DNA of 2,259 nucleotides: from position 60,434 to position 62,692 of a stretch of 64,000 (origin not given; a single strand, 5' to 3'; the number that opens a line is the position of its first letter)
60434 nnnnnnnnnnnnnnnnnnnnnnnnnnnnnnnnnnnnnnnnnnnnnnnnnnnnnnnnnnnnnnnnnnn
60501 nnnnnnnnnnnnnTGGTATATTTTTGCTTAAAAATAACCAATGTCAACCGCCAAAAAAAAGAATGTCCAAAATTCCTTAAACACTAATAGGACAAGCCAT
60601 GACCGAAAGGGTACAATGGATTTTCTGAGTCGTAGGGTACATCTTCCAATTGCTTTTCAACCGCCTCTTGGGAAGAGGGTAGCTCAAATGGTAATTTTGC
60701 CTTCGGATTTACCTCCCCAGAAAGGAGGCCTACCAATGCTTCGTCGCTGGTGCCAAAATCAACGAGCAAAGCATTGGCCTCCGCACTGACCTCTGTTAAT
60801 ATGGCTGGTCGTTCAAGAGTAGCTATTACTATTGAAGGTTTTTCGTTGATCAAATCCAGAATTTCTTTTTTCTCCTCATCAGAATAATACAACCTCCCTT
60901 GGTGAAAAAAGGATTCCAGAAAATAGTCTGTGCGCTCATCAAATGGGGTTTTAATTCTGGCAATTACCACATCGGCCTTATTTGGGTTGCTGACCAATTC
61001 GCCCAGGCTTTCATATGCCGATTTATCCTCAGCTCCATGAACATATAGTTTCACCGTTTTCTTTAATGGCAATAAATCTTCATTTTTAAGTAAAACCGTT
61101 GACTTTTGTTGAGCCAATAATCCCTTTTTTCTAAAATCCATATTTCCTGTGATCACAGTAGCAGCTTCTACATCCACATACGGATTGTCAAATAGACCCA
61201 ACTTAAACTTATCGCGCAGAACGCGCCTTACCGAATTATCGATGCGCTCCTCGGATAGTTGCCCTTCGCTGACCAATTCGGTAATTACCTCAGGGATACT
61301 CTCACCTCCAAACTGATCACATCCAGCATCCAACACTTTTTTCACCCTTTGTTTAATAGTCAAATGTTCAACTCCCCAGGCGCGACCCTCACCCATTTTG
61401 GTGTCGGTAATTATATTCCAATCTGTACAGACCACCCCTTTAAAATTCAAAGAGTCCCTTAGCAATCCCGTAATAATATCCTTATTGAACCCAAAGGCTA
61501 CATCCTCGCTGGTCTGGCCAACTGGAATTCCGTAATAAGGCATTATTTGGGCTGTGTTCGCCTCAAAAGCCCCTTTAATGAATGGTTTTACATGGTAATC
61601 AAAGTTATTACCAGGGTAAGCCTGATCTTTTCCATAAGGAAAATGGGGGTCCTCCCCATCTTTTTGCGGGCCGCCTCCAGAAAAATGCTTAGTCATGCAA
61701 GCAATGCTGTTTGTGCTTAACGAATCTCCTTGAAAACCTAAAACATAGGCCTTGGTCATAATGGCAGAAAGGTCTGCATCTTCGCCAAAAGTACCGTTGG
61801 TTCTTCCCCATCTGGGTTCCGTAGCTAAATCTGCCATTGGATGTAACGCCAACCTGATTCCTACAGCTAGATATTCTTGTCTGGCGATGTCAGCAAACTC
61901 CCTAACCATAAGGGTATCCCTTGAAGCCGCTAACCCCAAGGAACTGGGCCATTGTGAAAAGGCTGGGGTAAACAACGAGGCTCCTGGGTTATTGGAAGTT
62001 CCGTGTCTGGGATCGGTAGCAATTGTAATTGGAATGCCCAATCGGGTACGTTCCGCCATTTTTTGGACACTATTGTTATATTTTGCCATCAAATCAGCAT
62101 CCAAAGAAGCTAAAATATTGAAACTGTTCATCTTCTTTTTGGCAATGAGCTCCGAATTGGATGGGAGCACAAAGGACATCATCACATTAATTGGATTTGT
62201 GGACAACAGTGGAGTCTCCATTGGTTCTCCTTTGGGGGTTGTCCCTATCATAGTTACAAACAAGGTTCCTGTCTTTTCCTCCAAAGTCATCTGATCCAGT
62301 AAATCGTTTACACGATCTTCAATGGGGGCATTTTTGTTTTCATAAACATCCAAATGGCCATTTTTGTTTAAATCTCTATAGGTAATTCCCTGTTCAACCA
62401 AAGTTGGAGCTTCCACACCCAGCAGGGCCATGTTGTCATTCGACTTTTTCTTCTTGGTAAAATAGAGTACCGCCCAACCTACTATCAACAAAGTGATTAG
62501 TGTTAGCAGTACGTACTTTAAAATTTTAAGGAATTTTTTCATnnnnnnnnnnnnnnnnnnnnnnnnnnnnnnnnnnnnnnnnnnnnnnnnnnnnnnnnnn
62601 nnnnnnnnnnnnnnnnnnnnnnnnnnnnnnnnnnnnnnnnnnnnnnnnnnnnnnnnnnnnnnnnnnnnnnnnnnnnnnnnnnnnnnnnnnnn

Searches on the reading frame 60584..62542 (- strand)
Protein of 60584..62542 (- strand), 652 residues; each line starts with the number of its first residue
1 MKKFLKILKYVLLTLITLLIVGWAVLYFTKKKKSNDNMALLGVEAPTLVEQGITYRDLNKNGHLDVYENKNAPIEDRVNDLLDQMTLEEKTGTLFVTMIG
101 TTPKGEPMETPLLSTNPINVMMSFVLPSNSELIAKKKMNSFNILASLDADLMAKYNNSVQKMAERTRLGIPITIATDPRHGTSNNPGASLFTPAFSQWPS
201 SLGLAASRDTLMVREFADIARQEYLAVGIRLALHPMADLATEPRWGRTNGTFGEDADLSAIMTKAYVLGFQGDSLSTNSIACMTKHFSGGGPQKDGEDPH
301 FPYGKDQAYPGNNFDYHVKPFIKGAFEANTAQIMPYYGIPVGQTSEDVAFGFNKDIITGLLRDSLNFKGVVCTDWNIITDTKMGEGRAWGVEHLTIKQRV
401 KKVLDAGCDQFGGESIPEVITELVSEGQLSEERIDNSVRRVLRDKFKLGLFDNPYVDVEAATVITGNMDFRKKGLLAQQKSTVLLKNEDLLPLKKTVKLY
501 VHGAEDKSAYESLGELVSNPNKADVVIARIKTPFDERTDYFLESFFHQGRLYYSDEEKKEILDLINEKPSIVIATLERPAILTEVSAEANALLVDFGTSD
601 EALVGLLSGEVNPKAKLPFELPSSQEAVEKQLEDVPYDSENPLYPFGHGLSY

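Call 106: search_protein_families(library=pfam, proteins=[window:60584-62542:-], max_evalue=0.000001)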
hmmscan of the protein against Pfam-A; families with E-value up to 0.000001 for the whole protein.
window:60584-62542:- (652 aa): 2 families
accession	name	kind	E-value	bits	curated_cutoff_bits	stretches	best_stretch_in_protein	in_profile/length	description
PF00933.27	Glyco_hydro_3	-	3.5e-39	135.5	27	1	152-443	45-315/316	Glycosyl hydrolase family 3 N terminal domain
PF01915.27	Glyco_hydro_3_C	-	2.9e-16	60.5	31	1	514-652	63-200/200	Glycosyl hydrolase family 3 C-terminal domain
